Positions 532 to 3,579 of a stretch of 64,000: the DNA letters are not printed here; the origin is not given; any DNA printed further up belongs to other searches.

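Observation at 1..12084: FNR-associated island combining Hdr-like flavoproteins with a complete set of sulfur-carrier proteins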

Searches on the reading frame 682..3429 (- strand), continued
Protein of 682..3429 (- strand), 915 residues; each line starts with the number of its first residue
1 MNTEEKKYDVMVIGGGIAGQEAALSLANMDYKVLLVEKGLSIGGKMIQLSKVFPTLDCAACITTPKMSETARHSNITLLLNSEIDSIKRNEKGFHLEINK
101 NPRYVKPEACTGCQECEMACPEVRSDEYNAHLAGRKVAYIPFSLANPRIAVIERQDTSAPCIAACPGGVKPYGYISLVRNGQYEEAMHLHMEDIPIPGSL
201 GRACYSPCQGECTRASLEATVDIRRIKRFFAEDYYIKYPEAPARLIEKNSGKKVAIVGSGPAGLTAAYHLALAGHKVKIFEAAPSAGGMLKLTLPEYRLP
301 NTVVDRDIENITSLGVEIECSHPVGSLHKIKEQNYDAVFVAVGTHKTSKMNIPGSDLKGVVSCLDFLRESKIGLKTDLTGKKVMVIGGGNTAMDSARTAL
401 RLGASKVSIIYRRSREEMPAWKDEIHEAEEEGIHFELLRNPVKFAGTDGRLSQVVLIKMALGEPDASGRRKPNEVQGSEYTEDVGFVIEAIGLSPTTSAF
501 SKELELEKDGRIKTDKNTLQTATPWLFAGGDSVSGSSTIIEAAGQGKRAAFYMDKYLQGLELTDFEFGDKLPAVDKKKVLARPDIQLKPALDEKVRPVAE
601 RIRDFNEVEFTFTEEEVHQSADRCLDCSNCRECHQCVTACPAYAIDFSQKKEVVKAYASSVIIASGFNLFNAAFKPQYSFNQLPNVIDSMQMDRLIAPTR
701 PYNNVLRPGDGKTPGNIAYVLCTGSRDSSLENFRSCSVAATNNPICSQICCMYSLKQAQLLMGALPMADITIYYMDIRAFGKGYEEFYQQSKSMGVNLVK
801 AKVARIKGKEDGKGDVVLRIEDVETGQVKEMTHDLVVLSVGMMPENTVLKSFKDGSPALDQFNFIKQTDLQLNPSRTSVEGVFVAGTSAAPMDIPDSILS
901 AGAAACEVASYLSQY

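Call 26: find_encoding_contigs(protein=P0174, flank=10000, max_places=2)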
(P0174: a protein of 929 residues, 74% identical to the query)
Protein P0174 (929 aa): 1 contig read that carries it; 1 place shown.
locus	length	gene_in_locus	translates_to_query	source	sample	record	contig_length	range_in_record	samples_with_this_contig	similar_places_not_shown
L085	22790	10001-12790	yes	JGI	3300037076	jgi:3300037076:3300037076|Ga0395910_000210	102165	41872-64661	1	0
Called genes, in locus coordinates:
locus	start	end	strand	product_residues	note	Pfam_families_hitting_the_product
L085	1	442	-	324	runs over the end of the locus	PF02222:ATP-grasp (faint), PF07478:Dala_Dala_lig_C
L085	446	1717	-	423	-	PF04055:Radical_SAM, PF12544:LAM_C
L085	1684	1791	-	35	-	-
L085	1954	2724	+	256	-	PF07819:PGAP1 (faint), PF00561:Abhydrolase_1, PF12146:Hydrolase_4, PF12697:Abhydrolase_6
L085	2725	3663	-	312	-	PF18917:LiaI-LiaF-like_TM1, PF22570:LiaF-TM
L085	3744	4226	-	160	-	PF04024:PspC, PF18917:LiaI-LiaF-like_TM1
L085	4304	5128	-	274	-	PF00902:TatC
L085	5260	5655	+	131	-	PF02566:OsmC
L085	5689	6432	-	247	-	PF00027:cNMP_binding, PF13545:HTH_Crp_2, PF00325:Crp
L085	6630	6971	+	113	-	-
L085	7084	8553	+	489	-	PF00266:Aminotran_5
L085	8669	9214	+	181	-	PF13686:DrsE_2, PF02635:DsrE (faint)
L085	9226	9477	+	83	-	PF01206:TusA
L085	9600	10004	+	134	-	PF02662:FlpD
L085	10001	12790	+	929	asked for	PF01134:GIDA (weak), PF07992:Pyr_redox_2 (weak), PF12831:FAD_oxidored (weak), PF14691:Fer4_20, PF01266:DAO (weak), PF07992:Pyr_redox_2, PF13450:NAD_binding_8, PF13738:Pyr_redox_3, +10 more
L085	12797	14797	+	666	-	PF07992:Pyr_redox_2 (weak), PF13738:Pyr_redox_3 (weak), PF00890:FAD_binding_2 (weak), PF12831:FAD_oxidored, PF13450:NAD_binding_8 (weak), PF14697:Fer4_21, PF12838:Fer4_7 (weak), PF00037:Fer4 (weak), +4 more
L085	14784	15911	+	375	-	PF13484:Fer4_16 (faint), PF13183:Fer4_8, PF13187:Fer4_9, PF13237:Fer4_10 (weak), PF13534:Fer4_17 (weak), PF27541:CitB (weak)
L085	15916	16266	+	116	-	PF02579:Nitro_FeMo-Co (weak)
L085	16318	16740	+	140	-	PF14595:Thioredoxin_9 (faint), PF00578:AhpC-TSA (weak), PF00085:Thioredoxin, PF13098:Thioredoxin_2, PF13905:Thioredoxin_8 (faint)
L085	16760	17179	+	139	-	-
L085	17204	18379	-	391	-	PF00999:Na_H_Exchanger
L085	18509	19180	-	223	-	PF01209:Ubie_methyltran, PF13489:Methyltransf_23, PF13847:Methyltransf_31, PF08241:Methyltransf_11, PF08242:Methyltransf_12, PF13649:Methyltransf_25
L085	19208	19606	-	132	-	PF01925:TauE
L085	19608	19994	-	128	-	PF03625:DUF302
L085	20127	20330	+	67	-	PF11127:YgaP-like_TM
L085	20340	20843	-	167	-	PF02635:DsrE (faint), PF13686:DrsE_2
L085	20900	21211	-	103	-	PF04358:DsrC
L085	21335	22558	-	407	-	PF07992:Pyr_redox_2 (weak)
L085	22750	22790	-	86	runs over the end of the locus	PF02416:TatA_B_E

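Call 27: find_encoding_contigs(protein=P0222, flank=10000, max_places=2)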
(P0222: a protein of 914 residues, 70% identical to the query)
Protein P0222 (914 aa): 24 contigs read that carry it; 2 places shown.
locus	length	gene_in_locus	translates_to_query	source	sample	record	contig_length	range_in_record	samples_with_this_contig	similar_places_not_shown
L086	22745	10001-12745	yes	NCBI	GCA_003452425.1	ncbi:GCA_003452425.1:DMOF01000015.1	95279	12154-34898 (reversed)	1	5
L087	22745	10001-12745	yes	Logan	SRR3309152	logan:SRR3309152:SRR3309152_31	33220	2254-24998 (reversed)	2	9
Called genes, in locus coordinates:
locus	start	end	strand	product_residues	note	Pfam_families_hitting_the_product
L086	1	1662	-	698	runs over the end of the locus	PF01432:Peptidase_M3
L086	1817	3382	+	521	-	PF02535:Zip (faint), PF00027:cNMP_binding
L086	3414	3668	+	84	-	PF03083:MtN3_slv, PF04193:PQ-loop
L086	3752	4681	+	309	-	PF00892:EamA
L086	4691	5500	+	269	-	PF01416:PseudoU_synth_1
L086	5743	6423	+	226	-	-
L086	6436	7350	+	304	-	PF07291:MauE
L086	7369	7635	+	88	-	-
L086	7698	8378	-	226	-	PF00027:cNMP_binding, PF13545:HTH_Crp_2, PF00325:Crp (weak)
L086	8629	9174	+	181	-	PF13686:DrsE_2, PF02635:DsrE (faint)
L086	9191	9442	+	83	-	PF01206:TusA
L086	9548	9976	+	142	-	PF02662:FlpD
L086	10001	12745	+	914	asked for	PF00070:Pyr_redox (faint), PF12831:FAD_oxidored (weak), PF14691:Fer4_20, PF01266:DAO (weak), PF07992:Pyr_redox_2, PF12831:FAD_oxidored (weak), PF13450:NAD_binding_8, PF13738:Pyr_redox_3, +7 more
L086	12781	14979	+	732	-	PF07992:Pyr_redox_2 (weak), PF00890:FAD_binding_2 (weak), PF12831:FAD_oxidored, PF13450:NAD_binding_8 (weak), PF13187:Fer4_9 (weak), PF14697:Fer4_21, PF12838:Fer4_7 (weak), PF00037:Fer4 (weak), +5 more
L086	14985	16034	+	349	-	PF13187:Fer4_9 (weak), PF12838:Fer4_7 (weak), PF13183:Fer4_8, PF13534:Fer4_17 (weak)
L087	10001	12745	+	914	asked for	PF00070:Pyr_redox (faint), PF12831:FAD_oxidored (weak), PF14691:Fer4_20, PF01266:DAO (weak), PF07992:Pyr_redox_2, PF12831:FAD_oxidored (weak), PF13450:NAD_binding_8, PF13738:Pyr_redox_3, +7 more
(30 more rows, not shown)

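Call 38: search_protein_families(library=pfam, proteins=[L001:14926-16041:+, L001:12933-14924:+, L083:15894-16256:+, L083:17109-17528:+], max_evalue=0.001)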
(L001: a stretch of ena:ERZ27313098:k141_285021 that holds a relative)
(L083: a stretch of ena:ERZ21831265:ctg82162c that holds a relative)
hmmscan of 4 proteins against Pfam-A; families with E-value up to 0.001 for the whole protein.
L001:14926-16041:+ (371 aa): 8 families
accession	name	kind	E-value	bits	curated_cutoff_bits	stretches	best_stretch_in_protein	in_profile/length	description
PF13183.11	Fer4_8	-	1.5e-08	35.5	27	1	21-79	3-66/68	4Fe-4S dicluster domain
PF13187.11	Fer4_9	-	7.7e-07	29.5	27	1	22-81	1-51/52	4Fe-4S dicluster domain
PF12838.12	Fer4_7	-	3.8e-06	27.7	27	1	23-81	2-52/52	4Fe-4S dicluster domain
PF13237.11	Fer4_10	-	9.1e-06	26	25.5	1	18-78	4-53/53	4Fe-4S dicluster domain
PF25160.1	LdpA_Fe-S-bd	-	1.4e-05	25.2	27.6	0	62-80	23-41/49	LdpA Fe-S cluster-binding domain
PF13484.11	Fer4_16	-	2.4e-05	25.5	30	0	67-85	2-20/66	4Fe-4S double cluster binding domain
PF02665.19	Nitrate_red_gam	-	0.00011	22.4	22.9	1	239-323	63-146/217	Nitrate reductase gamma subunit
PF12797.12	Fer4_2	-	0.00032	20.9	24.5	0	18-34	5-21/22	4Fe-4S binding domain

L001:12933-14924:+ (663 aa): 21 families
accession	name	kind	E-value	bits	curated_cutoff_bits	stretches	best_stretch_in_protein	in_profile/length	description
PF07992.20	Pyr_redox_2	-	9.4e-14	51.9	26.1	1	149-270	2-119/291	Pyridine nucleotide-disulphide oxidoreductase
PF12831.13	FAD_oxidored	-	4.6e-10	39.8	27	1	150-212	2-66/416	FAD dependent oxidoreductase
PF00890.30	FAD_binding_2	-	4.7e-09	36.4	20.4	1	150-186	2-38/414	FAD binding domain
PF14697.11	Fer4_21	-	1.1e-08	35.4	35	1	502-558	1-58/59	4Fe-4S dicluster domain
PF03486.20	HI0933_like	-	2.7e-08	34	50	1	149-190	2-45/244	HI0933-like protein Rossmann domain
PF00037.32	Fer4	-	3.5e-08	33.4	21.1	1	541-558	7-24/24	4Fe-4S binding domain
PF13450.12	NAD_binding_8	-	1.2e-06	29.1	21.9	1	152-187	1-36/68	NAD(P)-binding Rossmann-like domain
PF13484.11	Fer4_16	-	3.2e-06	28.2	30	0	542-560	2-20/66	4Fe-4S double cluster binding domain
PF12797.12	Fer4_2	-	6.7e-06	26.2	24.5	0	503-519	4-20/22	4Fe-4S binding domain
PF25160.1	LdpA_Fe-S-bd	-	7.7e-06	26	27.6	1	515-562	9-48/49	LdpA Fe-S cluster-binding domain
PF12838.12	Fer4_7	-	7.8e-06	26.7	27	1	509-556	2-52/52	4Fe-4S dicluster domain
PF01266.30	DAO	-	1.2e-05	25.4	27.9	1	150-187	2-40/353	FAD dependent oxidoreductase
PF01134.28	GIDA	-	1.9e-05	24.4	22.1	1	150-180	2-32/391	Glucose inhibited division protein A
PF13237.11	Fer4_10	-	0.00015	22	25.5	1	503-553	3-53/53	4Fe-4S dicluster domain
PF01946.23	Thi4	-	0.00015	21.5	26.2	1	144-195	14-66/235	Thi4 family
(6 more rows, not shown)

L083:15894-16256:+ (120 aa): 1 family
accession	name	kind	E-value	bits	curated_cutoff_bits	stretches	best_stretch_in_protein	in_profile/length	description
PF02579.22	Nitro_FeMo-Co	-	0.00029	21.5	26.3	0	19-102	3-88/94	Dinitrogenase iron-molybdenum cofactor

L083:17109-17528:+ (139 aa): 0 families
